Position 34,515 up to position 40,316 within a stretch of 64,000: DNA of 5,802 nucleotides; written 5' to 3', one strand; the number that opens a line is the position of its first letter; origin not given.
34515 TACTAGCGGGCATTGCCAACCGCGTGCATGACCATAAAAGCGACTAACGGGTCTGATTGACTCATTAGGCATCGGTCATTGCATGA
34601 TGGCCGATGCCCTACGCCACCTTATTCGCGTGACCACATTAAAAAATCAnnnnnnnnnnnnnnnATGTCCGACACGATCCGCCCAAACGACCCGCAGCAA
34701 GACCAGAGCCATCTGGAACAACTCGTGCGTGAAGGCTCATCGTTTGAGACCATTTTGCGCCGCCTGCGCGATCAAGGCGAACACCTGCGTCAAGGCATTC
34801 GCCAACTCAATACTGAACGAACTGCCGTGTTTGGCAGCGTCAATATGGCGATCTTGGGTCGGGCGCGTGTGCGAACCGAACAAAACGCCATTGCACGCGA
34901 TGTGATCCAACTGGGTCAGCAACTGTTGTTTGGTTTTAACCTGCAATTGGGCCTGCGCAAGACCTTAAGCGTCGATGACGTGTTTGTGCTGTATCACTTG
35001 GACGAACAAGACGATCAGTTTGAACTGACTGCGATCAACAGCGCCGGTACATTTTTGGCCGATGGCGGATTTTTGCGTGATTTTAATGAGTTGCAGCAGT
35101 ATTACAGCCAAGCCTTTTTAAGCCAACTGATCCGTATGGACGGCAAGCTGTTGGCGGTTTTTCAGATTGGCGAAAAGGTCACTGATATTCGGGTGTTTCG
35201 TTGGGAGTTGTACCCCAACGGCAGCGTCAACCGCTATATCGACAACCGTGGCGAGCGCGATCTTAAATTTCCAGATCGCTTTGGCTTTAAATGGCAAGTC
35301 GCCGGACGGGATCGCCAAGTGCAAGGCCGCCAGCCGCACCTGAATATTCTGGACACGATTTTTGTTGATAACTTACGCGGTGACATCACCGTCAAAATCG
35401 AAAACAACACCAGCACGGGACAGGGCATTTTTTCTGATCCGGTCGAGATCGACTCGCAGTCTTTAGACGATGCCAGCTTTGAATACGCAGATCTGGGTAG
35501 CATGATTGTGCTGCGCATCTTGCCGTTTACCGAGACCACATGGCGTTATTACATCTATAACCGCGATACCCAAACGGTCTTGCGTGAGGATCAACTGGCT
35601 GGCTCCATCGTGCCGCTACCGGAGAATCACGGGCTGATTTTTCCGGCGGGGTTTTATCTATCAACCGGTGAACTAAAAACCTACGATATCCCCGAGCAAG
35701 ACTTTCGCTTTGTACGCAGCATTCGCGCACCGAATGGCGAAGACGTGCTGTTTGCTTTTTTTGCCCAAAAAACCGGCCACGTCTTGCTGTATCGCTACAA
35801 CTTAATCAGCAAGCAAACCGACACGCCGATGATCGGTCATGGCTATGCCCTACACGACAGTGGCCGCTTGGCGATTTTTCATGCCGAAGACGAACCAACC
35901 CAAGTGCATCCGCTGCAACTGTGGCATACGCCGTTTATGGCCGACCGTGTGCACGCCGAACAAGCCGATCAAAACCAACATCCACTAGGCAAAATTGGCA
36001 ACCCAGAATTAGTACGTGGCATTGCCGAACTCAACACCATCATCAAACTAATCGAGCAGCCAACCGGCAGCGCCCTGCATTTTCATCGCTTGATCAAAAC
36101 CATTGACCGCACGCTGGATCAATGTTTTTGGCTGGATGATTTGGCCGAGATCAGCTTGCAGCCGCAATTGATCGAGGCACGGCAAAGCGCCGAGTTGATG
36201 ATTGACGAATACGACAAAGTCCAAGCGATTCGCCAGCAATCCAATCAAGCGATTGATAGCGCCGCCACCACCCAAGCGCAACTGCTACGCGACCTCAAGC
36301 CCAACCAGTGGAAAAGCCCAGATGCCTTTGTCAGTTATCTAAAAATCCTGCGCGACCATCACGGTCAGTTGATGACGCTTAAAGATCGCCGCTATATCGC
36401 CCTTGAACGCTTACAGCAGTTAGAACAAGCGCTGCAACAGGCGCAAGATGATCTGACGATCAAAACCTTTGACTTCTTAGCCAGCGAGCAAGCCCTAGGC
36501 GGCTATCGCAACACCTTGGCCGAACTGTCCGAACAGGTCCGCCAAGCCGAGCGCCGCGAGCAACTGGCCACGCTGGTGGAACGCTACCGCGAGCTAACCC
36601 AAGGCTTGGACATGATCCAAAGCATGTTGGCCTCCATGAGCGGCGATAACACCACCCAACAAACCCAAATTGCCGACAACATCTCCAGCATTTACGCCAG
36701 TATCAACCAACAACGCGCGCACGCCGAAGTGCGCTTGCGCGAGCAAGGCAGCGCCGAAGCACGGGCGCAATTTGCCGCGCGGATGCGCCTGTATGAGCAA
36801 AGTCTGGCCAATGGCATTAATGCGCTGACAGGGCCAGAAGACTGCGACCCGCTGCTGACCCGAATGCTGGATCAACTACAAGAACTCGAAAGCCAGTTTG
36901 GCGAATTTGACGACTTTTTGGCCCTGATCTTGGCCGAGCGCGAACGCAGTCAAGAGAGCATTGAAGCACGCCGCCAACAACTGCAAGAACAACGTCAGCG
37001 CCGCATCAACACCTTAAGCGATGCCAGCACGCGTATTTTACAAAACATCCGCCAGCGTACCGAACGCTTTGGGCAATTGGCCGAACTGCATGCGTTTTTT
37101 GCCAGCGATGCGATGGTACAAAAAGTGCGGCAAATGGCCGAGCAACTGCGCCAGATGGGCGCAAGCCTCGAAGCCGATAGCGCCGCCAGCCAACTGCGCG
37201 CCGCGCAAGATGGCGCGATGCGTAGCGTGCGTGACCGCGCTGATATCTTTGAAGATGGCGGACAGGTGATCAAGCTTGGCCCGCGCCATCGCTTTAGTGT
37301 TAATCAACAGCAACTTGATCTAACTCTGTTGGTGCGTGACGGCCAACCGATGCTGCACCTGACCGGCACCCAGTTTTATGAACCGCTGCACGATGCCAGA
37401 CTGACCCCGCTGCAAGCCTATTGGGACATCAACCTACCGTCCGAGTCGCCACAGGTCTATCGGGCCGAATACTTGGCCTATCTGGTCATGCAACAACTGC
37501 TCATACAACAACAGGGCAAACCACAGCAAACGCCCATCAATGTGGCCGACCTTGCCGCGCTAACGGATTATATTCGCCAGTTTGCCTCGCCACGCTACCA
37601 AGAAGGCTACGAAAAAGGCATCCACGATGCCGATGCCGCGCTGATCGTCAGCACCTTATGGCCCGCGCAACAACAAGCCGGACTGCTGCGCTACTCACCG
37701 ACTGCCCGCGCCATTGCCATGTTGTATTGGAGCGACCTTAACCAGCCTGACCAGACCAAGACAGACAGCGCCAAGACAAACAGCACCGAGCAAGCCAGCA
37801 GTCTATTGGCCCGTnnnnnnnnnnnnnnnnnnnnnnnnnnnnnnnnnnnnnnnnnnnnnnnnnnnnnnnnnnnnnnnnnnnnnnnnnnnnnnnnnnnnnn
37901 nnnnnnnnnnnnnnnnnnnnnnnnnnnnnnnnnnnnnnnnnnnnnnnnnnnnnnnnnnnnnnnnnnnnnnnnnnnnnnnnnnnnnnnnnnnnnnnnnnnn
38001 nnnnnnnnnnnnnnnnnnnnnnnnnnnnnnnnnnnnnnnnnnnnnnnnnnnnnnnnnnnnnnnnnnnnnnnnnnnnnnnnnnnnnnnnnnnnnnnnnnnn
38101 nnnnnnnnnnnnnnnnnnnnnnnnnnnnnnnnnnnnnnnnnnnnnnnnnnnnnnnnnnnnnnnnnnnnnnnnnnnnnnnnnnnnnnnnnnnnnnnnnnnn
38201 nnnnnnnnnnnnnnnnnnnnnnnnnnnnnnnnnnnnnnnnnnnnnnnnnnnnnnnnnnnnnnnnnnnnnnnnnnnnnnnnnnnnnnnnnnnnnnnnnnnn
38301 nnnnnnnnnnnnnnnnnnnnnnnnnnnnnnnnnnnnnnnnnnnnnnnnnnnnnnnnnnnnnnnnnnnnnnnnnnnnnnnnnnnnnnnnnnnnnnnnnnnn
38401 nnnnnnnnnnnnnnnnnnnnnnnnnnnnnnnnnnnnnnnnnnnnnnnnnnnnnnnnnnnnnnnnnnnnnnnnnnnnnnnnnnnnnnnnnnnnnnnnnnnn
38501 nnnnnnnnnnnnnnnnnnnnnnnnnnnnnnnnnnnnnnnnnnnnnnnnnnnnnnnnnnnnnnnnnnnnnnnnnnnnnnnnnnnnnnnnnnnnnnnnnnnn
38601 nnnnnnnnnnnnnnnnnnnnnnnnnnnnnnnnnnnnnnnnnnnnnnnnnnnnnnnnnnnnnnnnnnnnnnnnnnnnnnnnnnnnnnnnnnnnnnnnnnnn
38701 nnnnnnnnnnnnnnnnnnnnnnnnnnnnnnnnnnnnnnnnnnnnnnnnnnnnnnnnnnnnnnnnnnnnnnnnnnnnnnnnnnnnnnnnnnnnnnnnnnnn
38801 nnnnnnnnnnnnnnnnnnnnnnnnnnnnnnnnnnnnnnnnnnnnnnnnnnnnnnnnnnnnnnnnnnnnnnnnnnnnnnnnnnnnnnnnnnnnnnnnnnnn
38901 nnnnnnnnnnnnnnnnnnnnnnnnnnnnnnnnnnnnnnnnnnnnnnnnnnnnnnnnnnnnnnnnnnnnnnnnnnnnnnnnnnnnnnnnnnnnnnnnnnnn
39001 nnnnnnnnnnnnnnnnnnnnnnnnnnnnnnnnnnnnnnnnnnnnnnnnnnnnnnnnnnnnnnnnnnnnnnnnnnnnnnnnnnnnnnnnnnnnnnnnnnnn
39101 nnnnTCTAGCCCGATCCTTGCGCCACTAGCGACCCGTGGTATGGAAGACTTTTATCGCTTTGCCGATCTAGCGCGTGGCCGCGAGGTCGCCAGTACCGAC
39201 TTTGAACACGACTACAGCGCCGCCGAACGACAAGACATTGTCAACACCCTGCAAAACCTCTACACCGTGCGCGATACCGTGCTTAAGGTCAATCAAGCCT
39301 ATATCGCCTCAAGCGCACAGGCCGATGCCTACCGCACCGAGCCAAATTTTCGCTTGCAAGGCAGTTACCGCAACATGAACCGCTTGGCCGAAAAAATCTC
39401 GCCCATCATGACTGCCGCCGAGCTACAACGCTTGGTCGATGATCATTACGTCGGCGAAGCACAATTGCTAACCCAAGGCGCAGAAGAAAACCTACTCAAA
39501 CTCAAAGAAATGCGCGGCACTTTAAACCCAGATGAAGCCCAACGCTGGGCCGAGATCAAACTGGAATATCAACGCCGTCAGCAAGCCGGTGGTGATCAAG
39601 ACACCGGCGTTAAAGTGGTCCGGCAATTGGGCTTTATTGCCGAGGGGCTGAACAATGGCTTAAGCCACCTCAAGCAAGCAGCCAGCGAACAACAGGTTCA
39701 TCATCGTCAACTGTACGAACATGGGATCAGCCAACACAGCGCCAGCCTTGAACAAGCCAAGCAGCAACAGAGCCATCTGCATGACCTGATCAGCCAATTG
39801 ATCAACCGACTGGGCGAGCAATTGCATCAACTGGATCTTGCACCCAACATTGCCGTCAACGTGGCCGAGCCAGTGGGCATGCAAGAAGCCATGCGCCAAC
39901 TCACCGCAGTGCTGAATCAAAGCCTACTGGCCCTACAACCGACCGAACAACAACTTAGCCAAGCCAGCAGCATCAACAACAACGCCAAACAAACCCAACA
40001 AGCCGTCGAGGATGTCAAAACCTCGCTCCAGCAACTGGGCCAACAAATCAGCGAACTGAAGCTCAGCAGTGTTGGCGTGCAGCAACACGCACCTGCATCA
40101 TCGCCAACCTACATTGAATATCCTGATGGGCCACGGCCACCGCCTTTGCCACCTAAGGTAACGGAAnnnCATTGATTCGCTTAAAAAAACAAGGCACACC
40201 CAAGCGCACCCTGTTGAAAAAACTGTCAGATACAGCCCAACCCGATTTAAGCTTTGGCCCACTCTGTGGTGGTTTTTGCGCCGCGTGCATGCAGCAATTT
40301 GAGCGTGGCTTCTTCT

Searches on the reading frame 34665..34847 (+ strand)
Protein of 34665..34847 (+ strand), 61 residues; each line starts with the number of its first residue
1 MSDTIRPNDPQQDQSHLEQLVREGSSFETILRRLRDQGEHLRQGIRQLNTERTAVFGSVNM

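Call 97: search_protein_families(library=pfam, proteins=[window:34665-34847:+], max_evalue=1)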
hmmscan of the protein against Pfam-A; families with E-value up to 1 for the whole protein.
window:34665-34847:+ (61 aa): 2 families
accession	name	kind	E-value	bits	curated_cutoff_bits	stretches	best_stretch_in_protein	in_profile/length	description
PF13851.11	GAS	-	0.07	12.9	32.3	1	10-54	80-124/200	Growth-arrest specific micro-tubule binding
PF08447.18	PAS_3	-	0.081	13.6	25.6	1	3-40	28-65/89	PAS fold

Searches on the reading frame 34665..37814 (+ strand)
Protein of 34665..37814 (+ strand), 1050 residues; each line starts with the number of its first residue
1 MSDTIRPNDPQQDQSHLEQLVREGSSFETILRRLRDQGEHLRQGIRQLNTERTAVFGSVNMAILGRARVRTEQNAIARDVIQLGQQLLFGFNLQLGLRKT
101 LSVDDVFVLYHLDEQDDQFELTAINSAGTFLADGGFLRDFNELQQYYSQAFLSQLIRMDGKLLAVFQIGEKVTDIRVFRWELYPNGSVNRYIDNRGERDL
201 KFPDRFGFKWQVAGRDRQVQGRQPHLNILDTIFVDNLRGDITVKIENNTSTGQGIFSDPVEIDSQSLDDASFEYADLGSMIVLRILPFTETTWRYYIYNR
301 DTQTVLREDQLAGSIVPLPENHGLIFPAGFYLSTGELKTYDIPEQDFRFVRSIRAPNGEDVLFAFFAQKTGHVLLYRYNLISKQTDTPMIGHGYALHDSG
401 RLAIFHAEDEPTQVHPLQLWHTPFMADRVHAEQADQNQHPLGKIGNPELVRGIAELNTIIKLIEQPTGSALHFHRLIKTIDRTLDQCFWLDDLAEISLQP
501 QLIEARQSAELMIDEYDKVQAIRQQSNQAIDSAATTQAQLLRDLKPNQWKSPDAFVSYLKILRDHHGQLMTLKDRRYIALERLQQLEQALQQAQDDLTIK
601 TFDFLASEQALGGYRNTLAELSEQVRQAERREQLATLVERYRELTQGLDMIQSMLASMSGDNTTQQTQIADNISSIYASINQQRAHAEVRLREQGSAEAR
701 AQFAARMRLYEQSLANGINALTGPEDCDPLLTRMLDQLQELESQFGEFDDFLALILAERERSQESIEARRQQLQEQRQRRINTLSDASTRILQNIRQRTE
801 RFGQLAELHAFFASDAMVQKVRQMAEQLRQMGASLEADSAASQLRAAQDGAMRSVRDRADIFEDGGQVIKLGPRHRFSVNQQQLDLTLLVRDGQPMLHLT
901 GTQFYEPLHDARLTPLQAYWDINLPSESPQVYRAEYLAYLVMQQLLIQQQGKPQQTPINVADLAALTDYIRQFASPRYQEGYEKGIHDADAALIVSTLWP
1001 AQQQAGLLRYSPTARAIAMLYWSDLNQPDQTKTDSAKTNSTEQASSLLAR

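Call 47: predict_structure(alignment_id=A1)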
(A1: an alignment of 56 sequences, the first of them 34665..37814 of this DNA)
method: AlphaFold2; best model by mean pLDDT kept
length: 1050 residues; sequences in the alignment: 56
mean_pLDDT: 82.9   pTM: 0.55
mean pLDDT of the five models: 82.9, 82.6, 78.7, 78.2, 77.8
residues with pLDDT >= 90: 313; 70-90: 626; 50-70: 71; < 50: 40
segments of 3 or more residues with pLDDT < 50: 1-11, 860-884
pLDDT, mean of each block of 10 residues (from residue 1): 36 71 84 93 93 82 88 88 91 71 89 80 88 93 84 90 90 88 90 89 87 91 90 89 87 86 85 94 94 94 90 91 93 91 90 88 91 93 90 90 89 90 85 70 87 93 82 91 91 83 95 90 88 91 85 84 90 86 91 88 77 80 83 83 82 70 71 80 82 73 81 85 84 89 79 86 87 85 85 84 78 86 88 83 84 63 33 34 62 78 80 75 65 88 82 62 90 74 81 93 83 78 66 72 69
secondary structure, 60 per line:
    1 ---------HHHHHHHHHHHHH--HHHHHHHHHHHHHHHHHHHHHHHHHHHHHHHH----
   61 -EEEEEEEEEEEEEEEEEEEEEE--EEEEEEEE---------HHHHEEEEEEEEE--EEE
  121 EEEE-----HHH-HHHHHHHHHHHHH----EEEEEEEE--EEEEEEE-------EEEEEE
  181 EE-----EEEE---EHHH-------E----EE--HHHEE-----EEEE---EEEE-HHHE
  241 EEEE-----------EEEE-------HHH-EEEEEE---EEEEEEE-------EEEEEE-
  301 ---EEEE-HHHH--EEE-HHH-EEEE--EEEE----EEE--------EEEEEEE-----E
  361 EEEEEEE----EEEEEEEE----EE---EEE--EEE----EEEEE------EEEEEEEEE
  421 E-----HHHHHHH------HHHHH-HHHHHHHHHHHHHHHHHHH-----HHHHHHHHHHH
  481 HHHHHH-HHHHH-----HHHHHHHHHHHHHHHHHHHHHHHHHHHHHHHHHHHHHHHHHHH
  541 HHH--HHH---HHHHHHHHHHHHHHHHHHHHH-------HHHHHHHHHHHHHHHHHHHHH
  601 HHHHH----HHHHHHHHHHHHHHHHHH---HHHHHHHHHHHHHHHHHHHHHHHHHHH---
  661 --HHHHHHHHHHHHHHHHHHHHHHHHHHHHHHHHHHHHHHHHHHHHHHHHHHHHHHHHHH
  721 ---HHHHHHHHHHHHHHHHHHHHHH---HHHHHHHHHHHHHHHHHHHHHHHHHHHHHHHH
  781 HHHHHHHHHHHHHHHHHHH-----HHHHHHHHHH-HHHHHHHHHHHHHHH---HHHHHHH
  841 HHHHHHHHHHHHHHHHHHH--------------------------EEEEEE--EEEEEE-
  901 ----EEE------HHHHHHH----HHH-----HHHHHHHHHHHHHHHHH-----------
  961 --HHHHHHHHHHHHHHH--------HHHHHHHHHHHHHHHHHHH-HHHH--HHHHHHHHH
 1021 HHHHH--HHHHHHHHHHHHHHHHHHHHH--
elements in order (helices of 4 or more, strands of 3 or more residues): H10-22 H25-56 E62-83 E86-93 H103-106 E107-115 E118-124 H134-146 E151-158 E161-167 E175-182 E188-191 E225-228 E232-235 E240-244 E256-259 E271-276 E280-286 E294-299 E304-307 H309-312 E315-317 E323-326 E329-332 E337-339 E348-354 E360-367 E372-379 E389-391 E394-396 E401-405 E412-421 H427-433 H440-444 H446-464 H470-486 H488-492 H498-543 H552-572 H580-605 H610-627 H631-657 H663-720 H724-745 H749-799 H805-814 H816-830 H834-859 E886-891 E894-899 E905-907 H914-920 H933-949 H963-977 H986-1004 H1006-1009 H1012-1025 H1028-1048
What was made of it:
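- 34692..34832 (+): N-terminal helical hairpin (aa 10-56). AF2 helices 10-22 and 25-56, pLDDT 71-93 (call 47).
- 34848..35927 (+): Beta-propeller domain, the core of DUF3686 (aa 62-421); about 28 strands, consistent with 7 blades. AF2 DSSP, pLDDT mostly 85-94 (call 47).
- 35943..37241 (+): All-helical rod (aa 427-859), 11 helices of 10-58 aa; contains DUF7902 (aa 609-693, nt 36489-36743). AF2 (call 47).
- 37320..38474 (+): Beta-hairpins followed by a compact, mostly helical globular domain (aa 886-1270). No Pfam family and no identified fold relative. Strands at 886-907 (call 47).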

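Call 50: fold_search(model_id=the predicted structure, library=pdb)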
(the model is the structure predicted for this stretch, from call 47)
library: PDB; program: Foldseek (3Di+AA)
matches with E <= 10: 582; with E <= 0.001: 57
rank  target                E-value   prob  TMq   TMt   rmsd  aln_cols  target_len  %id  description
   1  8glv_DA               1.7e-06  1.00  0.12  0.04  46.3      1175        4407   10  96-nm repeat unit of doublet microtubules from Chlamydomonas reinhardtii flagella (released 2023-05-31)
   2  9a2d_F                3.4e-06  1.00  0.15  0.13  49.3      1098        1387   10  Modeling of the ciliary Intraflagellar transport-A complex (released 2024-05-10)
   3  8asv_A                5.2e-06  0.90  0.08  0.07  29.4      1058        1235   11  Cryo-EM structure of yeast Elongator complex (released 2022-12-07)
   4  8pu0_A                9.3e-06  1.00  0.13  0.12  16.2       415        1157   10  Cryo-EM structure of human Elp123 in complex with tRNA, desulpho-CoA, 5'-deoxyadenosine and methionine (released 2024-04-17)
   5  8fgw_A                9.7e-06  0.84  0.08  0.08  35.0      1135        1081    9  Human IFT-A complex structures provide molecular insights into ciliary transport (released 2023-02-22)
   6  5o7x_A                1.3e-05  1.00  0.13  0.19  30.4       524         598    8  CRYSTAL STRUCTURE OF S. CEREVISIAE CORE FACTOR AT 3.2A RESOLUTION (released 2017-08-02)
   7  8j07_i9               1.5e-05  0.87  0.09  0.07  71.3      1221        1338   10  96nm repeat of human respiratory doublet microtubule and associated axonemal complexes (released 2023-07-26)
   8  7wb4_n                2.8e-05  0.66  0.07  0.08  30.6       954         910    9  Cryo-EM structure of the NR subunit from X. laevis NPC (released 2022-03-02)
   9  7k58_C                3.5e-05  0.85  0.10  0.04  59.9      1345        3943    8  Structure of outer-arm dyneins bound to microtubule with microtubule binding state 1(MTBS-1) (released 2021-09-29)
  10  5ods_B                4.4e-05  0.98  0.12  0.18  27.4       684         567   10  Structure of a phosphoprotein-protein complex (released 2018-03-14)
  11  8j07_i4               4.4e-05  0.89  0.09  0.10  182.8       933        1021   11  96nm repeat of human respiratory doublet microtubule and associated axonemal complexes (released 2023-07-26)
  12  5ods_D                5.0e-05  0.99  0.13  0.20  25.9       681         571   10  Structure of a phosphoprotein-protein complex (released 2018-03-14)
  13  7rro_e                5.0e-05  0.93  0.09  0.12  19.5       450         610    8  Structure of the 48-nm repeat doublet microtubule from bovine tracheal cilia (released 2021-10-27)
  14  3ium                  5.2e-05  1.00  0.12  0.16  25.5       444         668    9  apPEP_WTX opened state (released 2010-05-05)
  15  8to0_BG               5.2e-05  0.91  0.08  0.12  19.8       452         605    9  48-nm repeating structure of doublets from mouse sperm flagella (released 2023-11-01)
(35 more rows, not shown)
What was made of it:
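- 34848..35927 (+): Foldseek against PDB finds propeller-containing proteins (prolyl oligopeptidase propeller, IFT-A, Elp1), E 1e-6 to 1e-4 with low TM scores (call 50).
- Tried and rejected: I set this aside because TM scores are <= 0.15 and rmsd is 16-50 Å (call 50).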

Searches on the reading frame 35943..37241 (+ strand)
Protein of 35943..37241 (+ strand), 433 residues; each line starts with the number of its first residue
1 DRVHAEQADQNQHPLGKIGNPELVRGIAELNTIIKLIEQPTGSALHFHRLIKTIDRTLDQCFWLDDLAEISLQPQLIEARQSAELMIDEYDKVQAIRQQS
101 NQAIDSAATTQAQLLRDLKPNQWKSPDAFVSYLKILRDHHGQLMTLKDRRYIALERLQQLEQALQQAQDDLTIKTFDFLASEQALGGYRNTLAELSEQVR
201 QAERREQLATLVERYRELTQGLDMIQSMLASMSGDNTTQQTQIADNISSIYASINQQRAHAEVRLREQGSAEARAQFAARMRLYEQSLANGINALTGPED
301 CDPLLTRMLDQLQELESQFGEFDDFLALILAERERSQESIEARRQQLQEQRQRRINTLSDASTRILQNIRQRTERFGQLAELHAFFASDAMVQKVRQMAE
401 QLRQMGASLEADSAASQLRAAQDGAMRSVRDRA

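Call 97: search_protein_families(library=pfam, proteins=[window:35943-37241:+], max_evalue=1)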
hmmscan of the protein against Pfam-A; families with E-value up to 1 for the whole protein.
window:35943-37241:+ (433 aa): 7 families
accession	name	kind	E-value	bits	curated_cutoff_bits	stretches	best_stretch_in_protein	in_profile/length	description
PF25472.1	DUF7902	-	6.2e-19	68.4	26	1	183-267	1-85/85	Domain of unknown function (DUF7902)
PF12458.13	DUF3686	-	6.9e-08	31.9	25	1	4-61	390-447/448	ATPase involved in DNA repair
PF05596.16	Taeniidae_ag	-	0.027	14.7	31.9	1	378-406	6-34/55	Taeniidae antigen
PF20694.2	TRADD-like_N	-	0.11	12.8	23.7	0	222-243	4-27/69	TRADD-like N-terminal domain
PF02877.19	PARP_reg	-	0.18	12.3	26.8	1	7-44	28-65/135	Poly(ADP-ribose) polymerase, regulatory domain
PF10303.14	DUF2408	-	0.34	11.9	25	1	316-410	35-118/130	Protein of unknown function (DUF2408)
PF05823.17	Gp-FAR-1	-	0.82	10.5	29.2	0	324-378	38-85/149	Nematode fatty acid retinoid binding protein (Gp-FAR-1)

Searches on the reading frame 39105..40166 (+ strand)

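Call 97: search_protein_families(library=pfam, proteins=[window:39105-40166:+], max_evalue=1)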
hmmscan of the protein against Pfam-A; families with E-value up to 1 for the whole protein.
window:39105-40166:+ (354 aa): 8 families
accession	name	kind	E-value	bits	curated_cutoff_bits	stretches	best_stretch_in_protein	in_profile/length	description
PF14712.11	Snapin_Pallidin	-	0.05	14.5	29.6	1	202-272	9-80/89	Snapin/Pallidin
PF14931.11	IFT20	-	0.11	13.1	27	0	285-327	26-68/119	Intraflagellar transport complex B, subunit 20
PF13907.11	CHD1-like_C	-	0.18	12.7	28.3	1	276-319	14-58/96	Chromodomain-helicase-DNA-binding protein 1-like, C-terminal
PF03353.20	Lin-8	-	0.19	11.7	34.1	1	191-318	157-270/311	Ras-mediated vulval-induction antagonist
PF24611.2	Spectrin_Anc-1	-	0.3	11.8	33.2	0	264-309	66-111/115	Nuclear anchorage protein 1, spectrin-like repeat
PF06009.19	Laminin_II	-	0.62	10.5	33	0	281-318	27-71/138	Laminin Domain II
PF08919.15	F_actin_bind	-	0.78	10.3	23.6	1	178-245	11-80/112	F-actin binding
PF16888.10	YwqH-like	-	0.98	10.1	33.7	0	181-243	38-100/123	YwqH-like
